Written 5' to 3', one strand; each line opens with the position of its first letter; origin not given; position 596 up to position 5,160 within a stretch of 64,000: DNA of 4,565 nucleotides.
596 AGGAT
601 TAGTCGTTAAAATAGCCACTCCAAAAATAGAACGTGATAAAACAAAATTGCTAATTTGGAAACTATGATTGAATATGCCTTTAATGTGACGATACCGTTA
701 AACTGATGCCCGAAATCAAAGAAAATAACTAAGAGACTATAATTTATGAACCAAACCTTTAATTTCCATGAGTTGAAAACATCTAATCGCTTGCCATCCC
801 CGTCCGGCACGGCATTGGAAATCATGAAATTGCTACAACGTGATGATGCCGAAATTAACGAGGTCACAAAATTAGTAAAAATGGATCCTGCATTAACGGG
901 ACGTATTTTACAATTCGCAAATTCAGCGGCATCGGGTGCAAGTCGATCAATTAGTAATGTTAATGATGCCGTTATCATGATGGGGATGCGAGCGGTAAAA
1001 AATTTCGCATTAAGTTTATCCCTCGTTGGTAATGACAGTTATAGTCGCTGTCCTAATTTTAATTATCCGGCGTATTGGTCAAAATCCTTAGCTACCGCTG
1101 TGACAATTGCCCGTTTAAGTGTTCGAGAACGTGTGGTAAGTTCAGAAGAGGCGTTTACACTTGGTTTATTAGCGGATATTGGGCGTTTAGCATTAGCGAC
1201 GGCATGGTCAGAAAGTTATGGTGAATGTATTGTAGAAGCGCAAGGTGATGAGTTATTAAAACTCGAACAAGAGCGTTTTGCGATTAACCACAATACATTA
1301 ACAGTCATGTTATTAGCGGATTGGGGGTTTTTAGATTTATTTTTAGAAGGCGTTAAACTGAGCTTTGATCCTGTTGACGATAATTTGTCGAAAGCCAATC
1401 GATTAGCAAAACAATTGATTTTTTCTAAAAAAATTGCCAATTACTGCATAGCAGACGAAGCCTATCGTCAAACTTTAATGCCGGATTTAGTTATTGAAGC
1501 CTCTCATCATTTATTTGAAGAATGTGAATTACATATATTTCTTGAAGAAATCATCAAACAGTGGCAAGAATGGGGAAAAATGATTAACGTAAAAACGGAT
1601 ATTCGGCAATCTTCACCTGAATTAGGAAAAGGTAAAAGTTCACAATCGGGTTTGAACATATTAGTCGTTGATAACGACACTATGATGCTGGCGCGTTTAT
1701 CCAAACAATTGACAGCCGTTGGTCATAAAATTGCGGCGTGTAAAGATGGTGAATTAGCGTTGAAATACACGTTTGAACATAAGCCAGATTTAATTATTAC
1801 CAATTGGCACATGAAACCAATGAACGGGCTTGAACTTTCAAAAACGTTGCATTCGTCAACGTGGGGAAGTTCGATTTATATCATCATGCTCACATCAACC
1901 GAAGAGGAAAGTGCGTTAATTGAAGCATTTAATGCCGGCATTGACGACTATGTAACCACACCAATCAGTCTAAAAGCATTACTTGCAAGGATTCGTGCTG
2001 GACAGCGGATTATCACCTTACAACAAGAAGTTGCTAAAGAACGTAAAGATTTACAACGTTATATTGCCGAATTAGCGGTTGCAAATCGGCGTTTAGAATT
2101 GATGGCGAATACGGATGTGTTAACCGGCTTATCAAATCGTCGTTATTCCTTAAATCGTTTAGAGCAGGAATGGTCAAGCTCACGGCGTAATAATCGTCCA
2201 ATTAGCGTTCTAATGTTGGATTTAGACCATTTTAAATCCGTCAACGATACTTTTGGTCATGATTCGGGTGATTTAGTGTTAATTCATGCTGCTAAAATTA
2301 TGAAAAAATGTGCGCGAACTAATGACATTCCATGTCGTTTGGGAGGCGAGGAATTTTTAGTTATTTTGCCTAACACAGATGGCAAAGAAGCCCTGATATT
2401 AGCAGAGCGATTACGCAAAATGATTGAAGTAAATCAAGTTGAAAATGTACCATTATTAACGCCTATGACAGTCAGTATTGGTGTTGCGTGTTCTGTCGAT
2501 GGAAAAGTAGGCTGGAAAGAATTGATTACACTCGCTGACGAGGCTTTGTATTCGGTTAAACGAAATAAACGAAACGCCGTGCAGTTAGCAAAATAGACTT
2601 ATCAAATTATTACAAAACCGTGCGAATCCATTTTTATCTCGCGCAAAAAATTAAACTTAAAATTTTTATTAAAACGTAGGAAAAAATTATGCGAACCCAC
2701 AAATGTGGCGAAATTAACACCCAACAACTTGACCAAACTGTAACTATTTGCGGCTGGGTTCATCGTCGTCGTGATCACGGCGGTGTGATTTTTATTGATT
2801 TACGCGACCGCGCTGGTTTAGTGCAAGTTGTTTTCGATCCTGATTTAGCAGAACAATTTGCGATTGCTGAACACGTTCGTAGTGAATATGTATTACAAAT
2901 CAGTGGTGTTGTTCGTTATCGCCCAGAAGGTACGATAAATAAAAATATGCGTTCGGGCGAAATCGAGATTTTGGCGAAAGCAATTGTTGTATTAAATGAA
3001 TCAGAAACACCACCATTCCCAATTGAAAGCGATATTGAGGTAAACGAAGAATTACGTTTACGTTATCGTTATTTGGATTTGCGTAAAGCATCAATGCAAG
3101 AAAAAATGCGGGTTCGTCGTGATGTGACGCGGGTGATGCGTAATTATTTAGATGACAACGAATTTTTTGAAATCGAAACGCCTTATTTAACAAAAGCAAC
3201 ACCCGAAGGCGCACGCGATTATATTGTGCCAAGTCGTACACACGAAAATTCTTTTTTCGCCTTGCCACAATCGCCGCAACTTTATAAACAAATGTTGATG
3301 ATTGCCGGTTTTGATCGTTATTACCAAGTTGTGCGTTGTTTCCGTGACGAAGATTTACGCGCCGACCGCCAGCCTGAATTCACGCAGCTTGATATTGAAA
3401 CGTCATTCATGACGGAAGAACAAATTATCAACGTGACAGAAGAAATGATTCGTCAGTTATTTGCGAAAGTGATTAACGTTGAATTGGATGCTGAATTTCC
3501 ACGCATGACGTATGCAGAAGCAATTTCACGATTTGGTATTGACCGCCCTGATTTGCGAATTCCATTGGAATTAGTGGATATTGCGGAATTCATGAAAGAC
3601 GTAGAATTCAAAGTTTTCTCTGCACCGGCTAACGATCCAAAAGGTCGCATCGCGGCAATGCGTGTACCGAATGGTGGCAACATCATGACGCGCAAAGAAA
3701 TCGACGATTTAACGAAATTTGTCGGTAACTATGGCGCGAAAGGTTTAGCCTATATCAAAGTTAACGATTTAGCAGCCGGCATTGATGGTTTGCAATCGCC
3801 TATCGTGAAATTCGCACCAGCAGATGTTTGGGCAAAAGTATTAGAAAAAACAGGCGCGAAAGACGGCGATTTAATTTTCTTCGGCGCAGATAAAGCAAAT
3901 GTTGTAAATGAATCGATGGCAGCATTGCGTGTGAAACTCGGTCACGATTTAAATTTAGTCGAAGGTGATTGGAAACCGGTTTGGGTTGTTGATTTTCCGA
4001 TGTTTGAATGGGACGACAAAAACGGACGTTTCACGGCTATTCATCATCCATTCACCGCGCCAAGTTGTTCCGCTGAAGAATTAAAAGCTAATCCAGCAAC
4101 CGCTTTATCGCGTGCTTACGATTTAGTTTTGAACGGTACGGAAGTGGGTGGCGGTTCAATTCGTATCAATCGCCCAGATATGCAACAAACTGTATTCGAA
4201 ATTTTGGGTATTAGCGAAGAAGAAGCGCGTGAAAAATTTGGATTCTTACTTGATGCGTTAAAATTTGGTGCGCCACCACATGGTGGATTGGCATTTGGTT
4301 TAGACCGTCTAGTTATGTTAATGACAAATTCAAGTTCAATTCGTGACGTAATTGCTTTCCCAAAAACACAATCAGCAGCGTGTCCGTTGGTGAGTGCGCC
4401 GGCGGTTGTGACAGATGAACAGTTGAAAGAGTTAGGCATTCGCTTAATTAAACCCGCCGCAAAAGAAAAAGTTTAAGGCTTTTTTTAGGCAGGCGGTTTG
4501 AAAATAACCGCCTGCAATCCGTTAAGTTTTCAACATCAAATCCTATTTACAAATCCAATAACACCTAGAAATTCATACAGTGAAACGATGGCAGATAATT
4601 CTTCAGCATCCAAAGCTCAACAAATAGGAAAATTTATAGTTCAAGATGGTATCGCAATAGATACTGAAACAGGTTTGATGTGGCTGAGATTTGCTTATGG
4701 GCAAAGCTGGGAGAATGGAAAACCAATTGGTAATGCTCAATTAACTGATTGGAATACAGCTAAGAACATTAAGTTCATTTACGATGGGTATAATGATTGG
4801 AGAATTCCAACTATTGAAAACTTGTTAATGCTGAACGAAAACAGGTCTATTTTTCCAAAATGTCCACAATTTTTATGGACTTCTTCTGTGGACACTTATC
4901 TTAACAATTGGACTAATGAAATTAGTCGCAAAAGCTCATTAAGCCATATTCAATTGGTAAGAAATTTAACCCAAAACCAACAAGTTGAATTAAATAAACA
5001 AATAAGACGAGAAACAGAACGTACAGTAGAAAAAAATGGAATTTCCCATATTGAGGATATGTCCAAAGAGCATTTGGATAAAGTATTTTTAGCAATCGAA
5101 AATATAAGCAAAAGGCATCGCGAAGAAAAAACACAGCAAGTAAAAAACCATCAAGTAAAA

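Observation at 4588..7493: Candidate two-gene conflict/defence cassette: signal-less DUF1566 lectin-fold plus E/K/R-helix protein coupled to an orphan BrxL-like AAA+ ATPase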

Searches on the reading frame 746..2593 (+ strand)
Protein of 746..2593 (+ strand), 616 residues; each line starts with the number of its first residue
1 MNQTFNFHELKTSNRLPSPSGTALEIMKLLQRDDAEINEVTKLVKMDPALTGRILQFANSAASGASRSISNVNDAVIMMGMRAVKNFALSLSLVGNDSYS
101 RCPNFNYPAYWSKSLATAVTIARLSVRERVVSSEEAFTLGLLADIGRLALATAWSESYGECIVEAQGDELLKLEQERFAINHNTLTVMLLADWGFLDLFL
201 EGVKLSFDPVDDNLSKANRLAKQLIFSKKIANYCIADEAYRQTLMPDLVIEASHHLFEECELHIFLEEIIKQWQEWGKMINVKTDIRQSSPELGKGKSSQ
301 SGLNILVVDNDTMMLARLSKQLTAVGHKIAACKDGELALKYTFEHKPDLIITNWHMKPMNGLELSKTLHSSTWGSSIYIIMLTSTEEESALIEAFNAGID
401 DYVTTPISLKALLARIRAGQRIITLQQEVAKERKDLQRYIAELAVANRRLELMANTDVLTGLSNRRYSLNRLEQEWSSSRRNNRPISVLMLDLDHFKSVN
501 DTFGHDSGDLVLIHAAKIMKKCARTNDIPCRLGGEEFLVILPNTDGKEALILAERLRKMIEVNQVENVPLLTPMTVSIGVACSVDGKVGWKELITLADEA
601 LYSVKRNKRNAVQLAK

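Call 79: search_protein_families(library=padloc, alignment_id=A5, max_evalue=0.00001)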
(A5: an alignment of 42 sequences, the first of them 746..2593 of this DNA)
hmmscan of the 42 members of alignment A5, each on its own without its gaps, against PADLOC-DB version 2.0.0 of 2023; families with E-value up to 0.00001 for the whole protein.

A. member 1, window:746-2593:+ (616 aa): 0 families

B. families by the number of members that match (of 42 scanned): 36 families (the first 25 are shown)
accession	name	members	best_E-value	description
PDLC02500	BrxHI|BrxHII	1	7.5e-56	BrxHI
PDLC02843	DpdE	1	2.6e-48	DpdE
PDLC02840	DpdE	1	6.7e-45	DpdE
PDLC00659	HmaA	1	4.2e-43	SNF2 helicase / DEAD-box helicase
PDLC02844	DpdE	1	1.5e-42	DpdE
PDLC02619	DrmD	1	5.1e-42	DrmD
PDLC02621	DrmD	1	2.1e-40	DrmD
PDLC02623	DrmD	1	6.2e-38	DrmD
PDLC02634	DrmD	1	5.7e-37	DrmD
PDLC02504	BrxHI|BrxHII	1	3.8e-36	BrxHII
PDLC02846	DpdE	1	6.5e-33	DpdE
PDLC02572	DrmA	1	2.1e-31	DrmA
PDLC02620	DrmD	1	1.9e-26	DrmD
PDLC02632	DrmD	1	2.9e-26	DrmD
PDLC00911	QueC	1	8.1e-22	QueC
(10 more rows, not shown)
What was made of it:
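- On BREX system (any type): Nothing was found in PADLOC (call 79).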

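Call 80: search_protein_families(library=pfam, alignment_id=A5, max_evalue=0.00001)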
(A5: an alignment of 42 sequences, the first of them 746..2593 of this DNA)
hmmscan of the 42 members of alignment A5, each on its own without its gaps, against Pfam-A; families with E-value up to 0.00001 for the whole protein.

A. member 1, window:746-2593:+ (616 aa): 3 families
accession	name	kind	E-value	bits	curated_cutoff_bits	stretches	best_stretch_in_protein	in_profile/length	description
PF00990.26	GGDEF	-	1.1e-47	162.2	23.8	1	454-610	1-160/161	Diguanylate cyclase, GGDEF domain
PF08668.18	HDOD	-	2.1e-41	142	22.9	1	16-203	1-190/196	HDOD domain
PF00072.30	Response_reg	-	9.5e-22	77.7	30.2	1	305-417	1-111/111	Response regulator receiver domain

B. families by the number of members that match (of 42 scanned): 85 families (the first 25 are shown)
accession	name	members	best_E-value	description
PF00072.30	Response_reg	2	9.5e-22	Response regulator receiver domain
PF04055.27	Radical_SAM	2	3.8e-18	Radical SAM superfamily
PF10095.14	DUF2333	1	2.3e-132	Uncharacterized protein conserved in bacteria (DUF2333)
PF13243.12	SQHop_cyclase_C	1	9e-131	Squalene-hopene cyclase C-terminal domain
PF00152.25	tRNA-synt_2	1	1.4e-127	tRNA synthetases class II (D, K and N)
PF12137.13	RapA_C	1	1.2e-124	RNA polymerase recycling family C-terminal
PF13249.12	SQHop_cyclase_N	1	3.5e-121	Squalene-hopene cyclase N-terminal domain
PF12094.14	DUF3570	1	4.6e-110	Protein of unknown function (DUF3570)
PF02685.22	Glucokinase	1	5.9e-97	Glucokinase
PF05496.18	RuvB_N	1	2.1e-80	Holliday junction DNA helicase RuvB P-loop domain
PF06508.19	QueC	1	1.8e-78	Queuosine biosynthesis protein QueC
PF02424.20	ApbE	1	9.3e-77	ApbE family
PF19289.4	PmbA_TldD_3rd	1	2.4e-71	PmbA/TldA metallopeptidase C-terminal domain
PF04333.18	MlaA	1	1.9e-69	MlaA lipoprotein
PF00925.25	GTP_cyclohydro2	1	9.9e-69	GTP cyclohydrolase II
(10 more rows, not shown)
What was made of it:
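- Checked: The helicase-type PADLOC hits each involve a single ORF, most likely the one that carries Pfam RapA_C (calls 79, 80).
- The window neighbourhood is entirely housekeeping (call 80).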

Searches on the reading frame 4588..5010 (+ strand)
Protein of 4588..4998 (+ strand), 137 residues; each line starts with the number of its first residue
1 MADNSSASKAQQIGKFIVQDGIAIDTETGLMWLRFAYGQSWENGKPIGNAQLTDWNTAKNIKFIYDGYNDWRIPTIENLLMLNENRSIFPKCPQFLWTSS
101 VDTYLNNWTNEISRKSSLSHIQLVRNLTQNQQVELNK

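Call 36: find_homologous_proteins(query=window:4588-4983:+, max_evalue=0.001)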
Query seq(132 aa) (132 aa): 8 proteins with E <= 0.001 among 9 candidates.
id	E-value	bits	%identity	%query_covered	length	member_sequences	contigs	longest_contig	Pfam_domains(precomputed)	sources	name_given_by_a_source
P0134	1.7e-23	101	38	89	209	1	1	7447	PF07603.18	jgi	jgi:hypothetical protein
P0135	4.9e-22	96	43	86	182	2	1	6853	PF07603.18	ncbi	ncbi:MAG: DUF1566 domain-containing protein, partial [Methylococcaceae bacterium]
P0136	6.4e-21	92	64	54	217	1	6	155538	PF07603.18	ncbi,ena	-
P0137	1.3e-19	88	45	89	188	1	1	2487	PF07603.18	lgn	-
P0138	6.9e-18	83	58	53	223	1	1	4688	PF07603.18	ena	-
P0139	1.8e-17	81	57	52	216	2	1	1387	PF07603.18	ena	-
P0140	1.0e-11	63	58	42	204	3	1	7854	-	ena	-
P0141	7.4e-11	60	78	28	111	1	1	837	-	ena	-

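Call 45: predict_structure(alignment_id=A2)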
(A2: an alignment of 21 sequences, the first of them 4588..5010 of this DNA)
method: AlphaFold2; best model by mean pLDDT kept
length: 141 residues; sequences in the alignment: 21
mean_pLDDT: 72.9   pTM: 0.67
mean pLDDT of the five models: 72.9, 68.9, 68.1, 66.2, 64.1
residues with pLDDT >= 90: 6; 70-90: 90; 50-70: 32; < 50: 13
segments of 3 or more residues with pLDDT < 50: 1-6
pLDDT, mean of each block of 10 residues (from residue 1): 51 86 88 80 77 76 83 80 70 55 53 55 86 83 70
secondary structure, 60 per line:
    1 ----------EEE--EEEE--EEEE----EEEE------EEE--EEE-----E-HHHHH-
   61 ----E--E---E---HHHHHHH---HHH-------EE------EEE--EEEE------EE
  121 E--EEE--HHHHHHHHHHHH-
elements in order: E11-13 E16-19 E22-25 E30-33 E40-42 E45-47 H55-59 H76-82 E104-106 E109-112 E119-121 E124-126 H129-140

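Call 51: fold_search(model_id=the predicted structure, library=pdb)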
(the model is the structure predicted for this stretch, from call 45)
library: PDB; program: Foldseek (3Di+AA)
matches with E <= 10: 117; with E <= 0.001: 0
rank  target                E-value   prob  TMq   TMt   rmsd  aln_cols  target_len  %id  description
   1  1c3a_A                1.8e-02  0.93  0.41  0.43   8.7       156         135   10  CRYSTAL STRUCTURE OF FLAVOCETIN-A FROM THE HABU SNAKE VENOM, A NOVEL CYCLIC TETRAMER OF C-TYPE LECTIN-LIKE HETERODIMER (released 2000-03-06)
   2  3wwk_A                2.1e-01  0.38  0.35  0.36   9.1       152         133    8  Crystal structure of CLEC-2 in complex with rhodocytin (released 2014-10-22)
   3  1u0n_C                2.3e-01  0.66  0.43  0.48   6.3       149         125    6  The ternary von Willebrand Factor A1-glycoprotein Ibalpha-botrocetin complex (released 2005-04-19)
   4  1oz7_A                2.4e-01  0.54  0.40  0.42   7.4       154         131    8  Crystal structure of Echicetin from the venom of Indian saw-scaled viper (Echis carinatus) at 2.4 resolution (released 2003-12-30)
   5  6e7d_C                2.9e-01  0.21  0.31  0.35   8.1       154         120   12  Structure of the inhibitory NKR-P1B receptor bound to the host-encoded ligand, Clr-b (released 2018-10-24)
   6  2vrp_B                3.5e-01  0.66  0.46  0.51   6.5       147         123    6  Structure of rhodocytin (released 2008-07-08)
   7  6e7d_E                3.7e-01  0.25  0.33  0.38   7.7       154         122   12  Structure of the inhibitory NKR-P1B receptor bound to the host-encoded ligand, Clr-b (released 2018-10-24)
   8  5thp_A                4.7e-01  0.35  0.39  0.42   7.7       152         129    9  Rhodocetin in complex with the integrin alpha2-A domain (released 2017-08-02)
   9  6e7d_A                4.7e-01  0.21  0.34  0.38   7.7       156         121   12  Structure of the inhibitory NKR-P1B receptor bound to the host-encoded ligand, Clr-b (released 2018-10-24)
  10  3hup_A                5.0e-01  0.23  0.34  0.39   6.5       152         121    8  High-resolution structure of the extracellular domain of human CD69 (released 2009-12-15)
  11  3bdw_C                5.6e-01  0.15  0.31  0.35   8.4       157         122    8  Human CD94/NKG2A (released 2008-01-01)
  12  8qmd_B                7.1e-01  0.25  0.38  0.42   6.2       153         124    7  Human NK cell receptor NKp80, extracellular domain (released 2025-04-02)
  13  1fvu_A                7.1e-01  0.25  0.39  0.41   8.9       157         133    7  CRYSTAL STRUCTURE OF BOTROCETIN (released 2001-02-14)
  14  3bdw_A                7.5e-01  0.15  0.29  0.33   7.2       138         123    8  Human CD94/NKG2A (released 2008-01-01)
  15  1umr_A                8.5e-01  0.28  0.40  0.41   7.0       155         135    5  Crystal structure of the platelet activator convulxin, a disulfide linked a4b4 cyclic tetramer from the venom of Crota (released 2003-11-21)
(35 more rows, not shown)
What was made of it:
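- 4621..4965 (+): DUF1566/Lcl_C domain with a C-type-lectin-like fold, residues about 12-126. The AlphaFold2 model has pLDDT 73, and all top Foldseek PDB hits are C-type lectin-like domains, but weak (best E 0.018, TM about 0.45) (calls 45, 51).
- On DUF1566 / Lcl_C (PF07603): All top 50 Foldseek PDB hits are C-type lectin-like domains, but the best is E 0.018 with TM 0.41-0.46 (calls 45, 51).
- Closest known: DUF1566 / Lcl C-terminal domain proteins. Same: Its model resembles C-type lectin-like domains (call 51).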

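Call 56: search_protein_representatives(protein=window:4588-4998:+)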
Query: 137 residues. Proteins with E-value up to 0.001 (for the whole library): 2320; up to 1e-10: 367; up to 1e-30: 16. The best 150 are listed.
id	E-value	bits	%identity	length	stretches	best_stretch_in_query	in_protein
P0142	9.7e-73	258.7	33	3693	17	63-106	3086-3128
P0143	1.7e-56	206.0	41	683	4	13-94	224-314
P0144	2.6e-51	189.3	35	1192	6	17-106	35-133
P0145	4.1e-50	185.4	37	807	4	12-88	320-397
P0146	6.3e-47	175.1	34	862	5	6-81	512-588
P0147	1.4e-46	173.9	34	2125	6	19-100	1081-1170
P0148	5.0e-45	168.9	57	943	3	9-133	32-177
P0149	3.1e-43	163.1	34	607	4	6-80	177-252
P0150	3.1e-43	163.1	35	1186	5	19-97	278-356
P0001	1.2e-42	161.2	53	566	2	10-130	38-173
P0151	2.3e-37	144.1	55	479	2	11-84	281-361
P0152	3.8e-36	140.1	36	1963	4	19-94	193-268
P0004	6.3e-36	139.4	57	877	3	10-84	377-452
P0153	8.8e-34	132.5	36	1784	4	20-94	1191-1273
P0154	6.2e-33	129.7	40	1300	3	19-80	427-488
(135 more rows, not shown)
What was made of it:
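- Tried and rejected: The exhaustive search gave 2320 relatives of the head (call 56).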
